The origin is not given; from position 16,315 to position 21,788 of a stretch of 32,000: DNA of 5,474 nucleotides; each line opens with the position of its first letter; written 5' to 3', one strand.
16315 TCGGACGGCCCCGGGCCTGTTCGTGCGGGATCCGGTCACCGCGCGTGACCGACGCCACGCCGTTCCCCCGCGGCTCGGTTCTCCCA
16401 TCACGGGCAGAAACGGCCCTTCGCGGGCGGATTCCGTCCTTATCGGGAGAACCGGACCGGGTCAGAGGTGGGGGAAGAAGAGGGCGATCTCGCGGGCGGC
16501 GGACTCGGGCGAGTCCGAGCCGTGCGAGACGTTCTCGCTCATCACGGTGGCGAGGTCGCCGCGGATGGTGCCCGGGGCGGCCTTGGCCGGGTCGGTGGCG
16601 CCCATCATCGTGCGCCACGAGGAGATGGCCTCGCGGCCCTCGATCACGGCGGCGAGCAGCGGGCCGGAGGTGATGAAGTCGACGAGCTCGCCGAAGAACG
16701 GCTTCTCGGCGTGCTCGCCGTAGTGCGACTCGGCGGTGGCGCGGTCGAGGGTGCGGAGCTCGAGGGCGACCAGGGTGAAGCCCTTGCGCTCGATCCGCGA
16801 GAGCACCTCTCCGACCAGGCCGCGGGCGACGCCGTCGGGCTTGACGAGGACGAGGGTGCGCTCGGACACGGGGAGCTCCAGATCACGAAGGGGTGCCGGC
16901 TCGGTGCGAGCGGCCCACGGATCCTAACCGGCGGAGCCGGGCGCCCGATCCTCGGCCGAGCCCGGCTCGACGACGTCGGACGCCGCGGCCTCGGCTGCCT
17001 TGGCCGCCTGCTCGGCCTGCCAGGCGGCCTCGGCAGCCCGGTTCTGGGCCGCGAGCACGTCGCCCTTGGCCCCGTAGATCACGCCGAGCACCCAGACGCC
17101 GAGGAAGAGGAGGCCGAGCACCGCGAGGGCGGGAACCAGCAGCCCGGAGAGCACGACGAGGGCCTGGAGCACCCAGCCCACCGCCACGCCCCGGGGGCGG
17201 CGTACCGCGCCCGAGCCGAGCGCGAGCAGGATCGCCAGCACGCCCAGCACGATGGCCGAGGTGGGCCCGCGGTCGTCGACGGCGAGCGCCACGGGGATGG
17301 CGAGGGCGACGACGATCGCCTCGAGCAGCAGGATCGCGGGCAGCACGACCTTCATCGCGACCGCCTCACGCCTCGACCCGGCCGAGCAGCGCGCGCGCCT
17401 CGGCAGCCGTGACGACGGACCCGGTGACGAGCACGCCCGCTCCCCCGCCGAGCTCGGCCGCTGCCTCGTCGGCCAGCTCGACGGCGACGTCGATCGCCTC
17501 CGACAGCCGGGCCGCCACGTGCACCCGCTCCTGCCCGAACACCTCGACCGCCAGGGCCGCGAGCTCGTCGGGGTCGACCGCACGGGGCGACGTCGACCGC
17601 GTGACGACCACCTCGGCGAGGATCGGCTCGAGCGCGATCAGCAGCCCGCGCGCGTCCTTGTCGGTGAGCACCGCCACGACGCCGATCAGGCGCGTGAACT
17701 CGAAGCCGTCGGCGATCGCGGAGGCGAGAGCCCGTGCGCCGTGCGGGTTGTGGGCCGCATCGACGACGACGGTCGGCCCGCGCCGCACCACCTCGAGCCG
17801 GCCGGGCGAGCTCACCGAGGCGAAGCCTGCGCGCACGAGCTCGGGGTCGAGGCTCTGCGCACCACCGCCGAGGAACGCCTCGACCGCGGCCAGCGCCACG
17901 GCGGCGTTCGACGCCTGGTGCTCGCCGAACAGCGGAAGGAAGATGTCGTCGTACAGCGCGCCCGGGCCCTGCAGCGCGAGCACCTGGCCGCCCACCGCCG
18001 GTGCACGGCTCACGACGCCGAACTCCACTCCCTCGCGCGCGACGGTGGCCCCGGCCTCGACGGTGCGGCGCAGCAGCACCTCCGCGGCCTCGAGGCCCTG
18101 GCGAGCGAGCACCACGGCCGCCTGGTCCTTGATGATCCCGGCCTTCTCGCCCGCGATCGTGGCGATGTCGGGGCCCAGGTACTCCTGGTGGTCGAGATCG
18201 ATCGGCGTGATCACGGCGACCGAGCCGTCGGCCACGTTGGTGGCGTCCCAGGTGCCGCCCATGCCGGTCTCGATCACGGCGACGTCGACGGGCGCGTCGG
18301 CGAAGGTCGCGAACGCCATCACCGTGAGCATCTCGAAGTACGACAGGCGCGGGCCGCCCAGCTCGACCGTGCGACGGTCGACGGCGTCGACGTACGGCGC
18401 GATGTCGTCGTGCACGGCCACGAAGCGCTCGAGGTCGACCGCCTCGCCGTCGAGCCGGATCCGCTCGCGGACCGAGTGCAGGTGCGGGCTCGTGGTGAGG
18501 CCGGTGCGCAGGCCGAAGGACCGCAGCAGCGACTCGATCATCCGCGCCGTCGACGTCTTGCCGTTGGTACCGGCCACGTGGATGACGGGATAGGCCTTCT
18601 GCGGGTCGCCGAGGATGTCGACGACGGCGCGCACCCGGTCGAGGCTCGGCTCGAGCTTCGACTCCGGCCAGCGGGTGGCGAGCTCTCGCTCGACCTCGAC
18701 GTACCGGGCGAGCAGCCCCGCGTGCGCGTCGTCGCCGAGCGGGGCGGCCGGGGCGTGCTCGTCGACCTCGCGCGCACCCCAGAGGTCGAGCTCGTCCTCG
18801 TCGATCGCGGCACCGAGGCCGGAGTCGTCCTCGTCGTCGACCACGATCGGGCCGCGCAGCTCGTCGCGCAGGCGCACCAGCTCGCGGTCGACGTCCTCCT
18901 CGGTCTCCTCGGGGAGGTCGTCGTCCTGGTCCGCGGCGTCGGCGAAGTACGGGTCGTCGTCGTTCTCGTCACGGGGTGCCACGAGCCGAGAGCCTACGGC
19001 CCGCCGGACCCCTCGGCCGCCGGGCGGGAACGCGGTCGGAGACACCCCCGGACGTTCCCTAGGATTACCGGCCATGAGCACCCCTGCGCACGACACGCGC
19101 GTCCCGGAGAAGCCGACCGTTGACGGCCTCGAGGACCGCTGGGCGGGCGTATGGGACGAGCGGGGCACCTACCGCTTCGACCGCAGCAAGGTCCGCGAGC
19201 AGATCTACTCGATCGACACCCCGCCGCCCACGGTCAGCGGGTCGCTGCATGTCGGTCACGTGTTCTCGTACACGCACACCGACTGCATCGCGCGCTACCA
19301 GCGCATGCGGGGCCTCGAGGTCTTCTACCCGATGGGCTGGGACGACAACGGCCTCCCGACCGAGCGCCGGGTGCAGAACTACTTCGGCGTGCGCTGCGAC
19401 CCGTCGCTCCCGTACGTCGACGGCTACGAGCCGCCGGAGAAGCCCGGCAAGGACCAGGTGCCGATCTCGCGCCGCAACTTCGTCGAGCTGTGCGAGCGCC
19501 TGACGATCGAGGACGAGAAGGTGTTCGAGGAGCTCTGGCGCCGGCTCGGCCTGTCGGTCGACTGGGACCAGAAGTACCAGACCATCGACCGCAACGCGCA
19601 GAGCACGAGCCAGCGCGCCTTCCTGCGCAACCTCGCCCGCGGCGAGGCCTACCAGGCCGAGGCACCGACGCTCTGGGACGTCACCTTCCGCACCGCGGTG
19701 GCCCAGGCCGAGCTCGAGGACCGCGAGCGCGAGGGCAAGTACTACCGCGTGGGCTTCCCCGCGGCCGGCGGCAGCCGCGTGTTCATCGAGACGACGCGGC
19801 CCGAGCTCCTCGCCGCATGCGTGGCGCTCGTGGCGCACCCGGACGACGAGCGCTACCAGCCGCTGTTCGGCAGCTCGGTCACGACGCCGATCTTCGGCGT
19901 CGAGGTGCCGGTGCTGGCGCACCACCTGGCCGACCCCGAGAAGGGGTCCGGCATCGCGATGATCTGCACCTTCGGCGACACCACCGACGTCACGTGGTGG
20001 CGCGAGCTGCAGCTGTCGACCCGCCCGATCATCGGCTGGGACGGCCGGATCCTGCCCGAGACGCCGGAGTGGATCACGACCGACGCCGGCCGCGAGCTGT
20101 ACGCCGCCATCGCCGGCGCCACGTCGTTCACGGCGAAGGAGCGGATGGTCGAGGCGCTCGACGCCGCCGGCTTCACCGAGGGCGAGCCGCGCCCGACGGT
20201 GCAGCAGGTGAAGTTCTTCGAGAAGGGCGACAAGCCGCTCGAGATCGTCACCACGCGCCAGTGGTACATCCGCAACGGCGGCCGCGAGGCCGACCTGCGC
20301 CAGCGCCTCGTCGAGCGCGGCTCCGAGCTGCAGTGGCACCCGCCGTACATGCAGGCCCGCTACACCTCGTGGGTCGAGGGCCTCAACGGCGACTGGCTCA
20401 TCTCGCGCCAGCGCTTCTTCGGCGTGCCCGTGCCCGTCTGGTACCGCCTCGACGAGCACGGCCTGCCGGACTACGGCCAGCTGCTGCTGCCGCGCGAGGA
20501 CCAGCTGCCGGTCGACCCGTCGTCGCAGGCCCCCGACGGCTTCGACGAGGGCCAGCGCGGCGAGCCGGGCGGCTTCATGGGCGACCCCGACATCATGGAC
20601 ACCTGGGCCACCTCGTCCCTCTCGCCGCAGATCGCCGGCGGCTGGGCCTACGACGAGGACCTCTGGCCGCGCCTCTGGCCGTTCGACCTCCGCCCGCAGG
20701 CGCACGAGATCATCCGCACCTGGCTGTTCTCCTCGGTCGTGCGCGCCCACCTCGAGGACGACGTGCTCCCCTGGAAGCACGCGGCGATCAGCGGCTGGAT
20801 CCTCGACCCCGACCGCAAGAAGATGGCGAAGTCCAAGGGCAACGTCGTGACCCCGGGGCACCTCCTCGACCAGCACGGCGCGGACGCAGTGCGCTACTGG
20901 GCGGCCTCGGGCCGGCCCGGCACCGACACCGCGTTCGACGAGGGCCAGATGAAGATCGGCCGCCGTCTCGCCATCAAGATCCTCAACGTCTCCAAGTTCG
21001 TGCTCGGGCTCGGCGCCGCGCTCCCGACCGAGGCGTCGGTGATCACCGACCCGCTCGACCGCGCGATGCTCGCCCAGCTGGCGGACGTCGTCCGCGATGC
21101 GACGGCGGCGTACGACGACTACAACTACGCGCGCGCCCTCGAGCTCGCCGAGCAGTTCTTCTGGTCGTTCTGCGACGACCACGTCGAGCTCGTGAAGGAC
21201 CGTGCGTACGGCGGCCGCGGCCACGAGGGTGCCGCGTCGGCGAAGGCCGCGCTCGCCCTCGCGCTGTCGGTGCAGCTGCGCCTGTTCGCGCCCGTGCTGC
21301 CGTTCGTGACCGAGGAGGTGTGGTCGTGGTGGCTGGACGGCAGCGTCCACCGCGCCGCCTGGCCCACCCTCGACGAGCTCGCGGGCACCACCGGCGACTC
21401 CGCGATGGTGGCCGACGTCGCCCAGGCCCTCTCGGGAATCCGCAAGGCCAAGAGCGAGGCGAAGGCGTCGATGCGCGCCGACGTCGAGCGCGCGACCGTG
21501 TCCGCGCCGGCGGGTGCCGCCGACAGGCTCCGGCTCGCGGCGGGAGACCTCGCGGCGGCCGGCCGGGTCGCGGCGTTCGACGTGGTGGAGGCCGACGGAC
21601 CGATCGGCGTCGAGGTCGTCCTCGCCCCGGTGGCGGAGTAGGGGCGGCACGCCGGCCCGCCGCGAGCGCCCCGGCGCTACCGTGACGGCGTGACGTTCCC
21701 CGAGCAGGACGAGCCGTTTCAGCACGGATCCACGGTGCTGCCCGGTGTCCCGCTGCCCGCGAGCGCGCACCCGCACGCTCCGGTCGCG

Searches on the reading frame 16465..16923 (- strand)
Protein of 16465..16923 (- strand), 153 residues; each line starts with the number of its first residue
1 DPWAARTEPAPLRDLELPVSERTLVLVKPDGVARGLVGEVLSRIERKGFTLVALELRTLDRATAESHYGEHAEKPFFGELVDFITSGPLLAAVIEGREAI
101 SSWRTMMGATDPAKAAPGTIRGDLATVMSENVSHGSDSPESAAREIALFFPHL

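Call 40: search_protein_families(library=pfam, proteins=[window:16465-16923:-], max_evalue=0.0001)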
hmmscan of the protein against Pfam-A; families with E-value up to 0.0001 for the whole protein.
window:16465-16923:- (153 aa): 1 family
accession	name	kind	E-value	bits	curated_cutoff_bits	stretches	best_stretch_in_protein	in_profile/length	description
PF00334.24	NDK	-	1.5e-54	184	27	1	21-152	1-132/135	Nucleoside diphosphate kinase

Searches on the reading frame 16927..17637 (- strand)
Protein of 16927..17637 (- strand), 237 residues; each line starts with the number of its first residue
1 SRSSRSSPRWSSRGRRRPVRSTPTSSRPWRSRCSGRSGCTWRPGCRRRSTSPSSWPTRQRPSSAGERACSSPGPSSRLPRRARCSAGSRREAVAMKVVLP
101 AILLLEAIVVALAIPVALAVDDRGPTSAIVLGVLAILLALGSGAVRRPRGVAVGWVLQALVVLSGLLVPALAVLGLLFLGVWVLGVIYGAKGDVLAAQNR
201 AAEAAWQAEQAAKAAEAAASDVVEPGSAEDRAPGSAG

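Call 40: search_protein_families(library=pfam, proteins=[window:16927-17637:-], max_evalue=0.0001)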
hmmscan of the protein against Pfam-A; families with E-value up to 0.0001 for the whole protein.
window:16927-17637:- (237 aa): 1 family
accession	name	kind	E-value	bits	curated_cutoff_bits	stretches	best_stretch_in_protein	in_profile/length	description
PF14017.11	DUF4233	-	5.3e-19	69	27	1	98-191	3-100/107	Protein of unknown function (DUF4233)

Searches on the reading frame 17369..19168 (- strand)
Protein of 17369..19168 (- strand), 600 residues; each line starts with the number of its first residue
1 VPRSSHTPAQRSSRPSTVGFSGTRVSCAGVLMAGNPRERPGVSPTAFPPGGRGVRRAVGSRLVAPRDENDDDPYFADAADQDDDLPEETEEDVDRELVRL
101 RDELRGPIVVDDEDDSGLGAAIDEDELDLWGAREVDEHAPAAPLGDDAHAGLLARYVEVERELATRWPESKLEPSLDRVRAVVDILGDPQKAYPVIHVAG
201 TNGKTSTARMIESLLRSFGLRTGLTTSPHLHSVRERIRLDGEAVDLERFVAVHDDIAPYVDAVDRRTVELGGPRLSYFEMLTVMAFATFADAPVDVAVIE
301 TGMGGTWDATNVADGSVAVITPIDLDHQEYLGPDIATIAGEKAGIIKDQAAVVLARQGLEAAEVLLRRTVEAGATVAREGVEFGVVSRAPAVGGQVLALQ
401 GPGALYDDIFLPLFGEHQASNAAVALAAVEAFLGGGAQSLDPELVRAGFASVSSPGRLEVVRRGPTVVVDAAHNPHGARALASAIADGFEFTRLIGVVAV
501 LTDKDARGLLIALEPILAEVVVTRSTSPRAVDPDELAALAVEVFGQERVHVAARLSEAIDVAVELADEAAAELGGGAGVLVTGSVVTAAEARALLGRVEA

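Call 40: search_protein_families(library=pfam, proteins=[window:17369-19168:-], max_evalue=0.0001)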
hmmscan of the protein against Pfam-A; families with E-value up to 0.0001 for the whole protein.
window:17369-19168:- (600 aa): 2 families
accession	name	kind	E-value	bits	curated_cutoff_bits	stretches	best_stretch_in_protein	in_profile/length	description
PF02875.26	Mur_ligase_C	-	4.3e-18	66.8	28.4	1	456-584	1-126/127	Mur ligase, glutamate ligase domain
PF08245.18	Mur_ligase_M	-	1.5e-13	51.6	24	1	285-429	48-200/200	Mur ligase middle domain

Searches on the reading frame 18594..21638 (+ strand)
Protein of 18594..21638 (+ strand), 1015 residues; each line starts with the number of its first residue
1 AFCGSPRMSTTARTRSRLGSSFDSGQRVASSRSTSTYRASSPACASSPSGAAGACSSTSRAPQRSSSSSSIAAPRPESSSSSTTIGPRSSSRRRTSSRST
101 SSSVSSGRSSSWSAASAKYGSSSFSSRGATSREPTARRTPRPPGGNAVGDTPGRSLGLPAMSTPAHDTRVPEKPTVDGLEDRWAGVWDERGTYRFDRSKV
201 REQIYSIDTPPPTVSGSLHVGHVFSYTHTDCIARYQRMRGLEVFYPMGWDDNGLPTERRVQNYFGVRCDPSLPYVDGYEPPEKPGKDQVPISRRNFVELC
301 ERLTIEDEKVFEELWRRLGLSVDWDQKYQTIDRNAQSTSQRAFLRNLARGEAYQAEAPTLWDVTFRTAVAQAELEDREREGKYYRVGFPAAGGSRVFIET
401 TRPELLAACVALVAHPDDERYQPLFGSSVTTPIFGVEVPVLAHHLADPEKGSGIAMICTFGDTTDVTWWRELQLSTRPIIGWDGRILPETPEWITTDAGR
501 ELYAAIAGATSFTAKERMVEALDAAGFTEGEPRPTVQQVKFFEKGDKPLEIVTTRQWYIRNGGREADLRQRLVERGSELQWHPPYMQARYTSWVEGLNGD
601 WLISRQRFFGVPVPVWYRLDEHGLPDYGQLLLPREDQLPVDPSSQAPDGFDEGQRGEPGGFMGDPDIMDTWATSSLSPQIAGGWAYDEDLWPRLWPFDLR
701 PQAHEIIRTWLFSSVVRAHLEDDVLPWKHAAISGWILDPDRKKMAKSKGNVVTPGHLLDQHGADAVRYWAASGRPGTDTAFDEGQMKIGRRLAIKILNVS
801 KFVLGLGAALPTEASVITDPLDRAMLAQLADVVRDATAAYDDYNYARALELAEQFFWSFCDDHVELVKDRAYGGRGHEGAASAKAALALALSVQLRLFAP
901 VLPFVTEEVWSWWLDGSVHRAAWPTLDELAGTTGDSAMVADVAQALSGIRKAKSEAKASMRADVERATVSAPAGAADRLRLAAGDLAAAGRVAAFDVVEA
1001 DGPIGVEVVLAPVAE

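Call 40: search_protein_families(library=pfam, proteins=[window:18594-21638:+], max_evalue=0.0001)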
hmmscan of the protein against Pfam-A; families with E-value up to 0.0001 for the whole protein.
window:18594-21638:+ (1015 aa): 3 families
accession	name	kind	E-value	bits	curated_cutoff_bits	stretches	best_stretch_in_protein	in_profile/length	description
PF00133.28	tRNA-synt_1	-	5.4e-71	240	22.7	1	185-781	4-413/414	tRNA synthetases class I (I, L, M and V)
PF08264.19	Anticodon_1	-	5.7e-26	91.6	25.1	1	822-964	1-144/148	Anticodon-binding domain of tRNA ligase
PF09334.17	tRNA-synt_1g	-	5.5e-16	58.8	20.1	1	207-259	3-55/391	tRNA synthetases class I (M)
